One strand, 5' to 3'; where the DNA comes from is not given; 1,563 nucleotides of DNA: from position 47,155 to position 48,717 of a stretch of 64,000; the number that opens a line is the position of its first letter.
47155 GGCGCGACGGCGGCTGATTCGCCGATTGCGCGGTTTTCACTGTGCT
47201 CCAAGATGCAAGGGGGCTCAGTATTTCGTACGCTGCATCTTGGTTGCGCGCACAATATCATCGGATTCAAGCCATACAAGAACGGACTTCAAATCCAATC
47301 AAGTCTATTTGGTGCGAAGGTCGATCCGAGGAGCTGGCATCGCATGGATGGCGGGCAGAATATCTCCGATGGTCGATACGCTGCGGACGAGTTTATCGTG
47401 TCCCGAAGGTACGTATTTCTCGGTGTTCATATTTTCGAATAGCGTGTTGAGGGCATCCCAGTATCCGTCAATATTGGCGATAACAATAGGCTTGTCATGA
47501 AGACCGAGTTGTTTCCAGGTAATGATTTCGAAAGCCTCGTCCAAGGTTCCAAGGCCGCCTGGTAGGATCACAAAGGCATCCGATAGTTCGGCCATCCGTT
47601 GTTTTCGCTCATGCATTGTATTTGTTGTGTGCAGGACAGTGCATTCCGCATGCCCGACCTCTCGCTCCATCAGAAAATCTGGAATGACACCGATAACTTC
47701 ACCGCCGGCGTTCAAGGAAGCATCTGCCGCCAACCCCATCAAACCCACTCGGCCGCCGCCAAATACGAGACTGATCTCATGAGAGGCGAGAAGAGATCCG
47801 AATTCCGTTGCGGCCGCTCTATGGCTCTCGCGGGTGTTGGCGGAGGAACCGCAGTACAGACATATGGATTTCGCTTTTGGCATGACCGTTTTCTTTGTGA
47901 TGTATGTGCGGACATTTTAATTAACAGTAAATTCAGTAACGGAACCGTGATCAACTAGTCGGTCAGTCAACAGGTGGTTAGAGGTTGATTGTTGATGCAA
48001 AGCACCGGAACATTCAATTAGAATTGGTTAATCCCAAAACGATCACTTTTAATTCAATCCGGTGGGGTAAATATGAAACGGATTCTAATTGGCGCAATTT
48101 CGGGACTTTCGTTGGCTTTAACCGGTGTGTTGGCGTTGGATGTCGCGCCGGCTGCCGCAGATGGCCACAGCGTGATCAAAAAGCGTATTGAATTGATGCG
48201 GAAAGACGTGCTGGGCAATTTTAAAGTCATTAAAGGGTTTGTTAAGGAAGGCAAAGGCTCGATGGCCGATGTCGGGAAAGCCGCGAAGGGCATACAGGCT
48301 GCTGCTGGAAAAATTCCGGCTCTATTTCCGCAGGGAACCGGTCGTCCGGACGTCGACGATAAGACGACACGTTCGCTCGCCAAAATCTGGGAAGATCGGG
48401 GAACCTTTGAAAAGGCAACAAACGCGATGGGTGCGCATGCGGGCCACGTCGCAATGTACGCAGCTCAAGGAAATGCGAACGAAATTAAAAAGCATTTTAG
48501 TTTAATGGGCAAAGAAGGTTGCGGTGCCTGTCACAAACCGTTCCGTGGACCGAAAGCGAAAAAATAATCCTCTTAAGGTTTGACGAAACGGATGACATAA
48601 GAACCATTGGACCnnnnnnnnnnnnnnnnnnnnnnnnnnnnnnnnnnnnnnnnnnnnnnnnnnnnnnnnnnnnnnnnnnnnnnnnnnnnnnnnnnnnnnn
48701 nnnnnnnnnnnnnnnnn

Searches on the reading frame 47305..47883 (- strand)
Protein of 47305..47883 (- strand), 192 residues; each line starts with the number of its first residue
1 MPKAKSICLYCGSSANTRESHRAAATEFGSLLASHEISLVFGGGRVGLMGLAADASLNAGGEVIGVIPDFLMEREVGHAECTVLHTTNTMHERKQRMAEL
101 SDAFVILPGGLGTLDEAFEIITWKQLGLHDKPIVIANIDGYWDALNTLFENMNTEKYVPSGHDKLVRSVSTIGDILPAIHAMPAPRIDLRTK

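Call 77: search_protein_families(library=pfam, proteins=[window:47305-47883:-], max_evalue=0.001)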
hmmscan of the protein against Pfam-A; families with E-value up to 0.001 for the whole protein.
window:47305-47883:- (192 aa): 2 families
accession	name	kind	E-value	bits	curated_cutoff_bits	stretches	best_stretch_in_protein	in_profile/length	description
PF03641.19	Lysine_decarbox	-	2.9e-41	141.1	27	1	49-176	1-128/131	Possible lysine decarboxylase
PF18306.6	LDcluster4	-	4.7e-15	55.9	26.3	1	12-118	8-111/151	SLOG cluster4 family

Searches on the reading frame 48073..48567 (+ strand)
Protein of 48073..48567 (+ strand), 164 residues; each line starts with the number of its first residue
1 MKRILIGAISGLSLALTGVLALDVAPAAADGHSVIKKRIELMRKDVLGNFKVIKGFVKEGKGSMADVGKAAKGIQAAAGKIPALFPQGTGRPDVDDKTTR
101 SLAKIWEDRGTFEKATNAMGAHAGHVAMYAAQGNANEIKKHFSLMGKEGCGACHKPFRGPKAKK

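Call 77: search_protein_families(library=pfam, proteins=[window:48073-48567:+], max_evalue=0.001)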
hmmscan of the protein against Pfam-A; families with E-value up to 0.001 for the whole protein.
window:48073-48567:+ (164 aa): 1 family
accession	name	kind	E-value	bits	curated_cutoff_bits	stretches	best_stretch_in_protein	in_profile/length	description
PF01322.25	Cytochrom_C_2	-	1.5e-19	71.5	26.5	1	34-158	2-121/121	Cytochrome C'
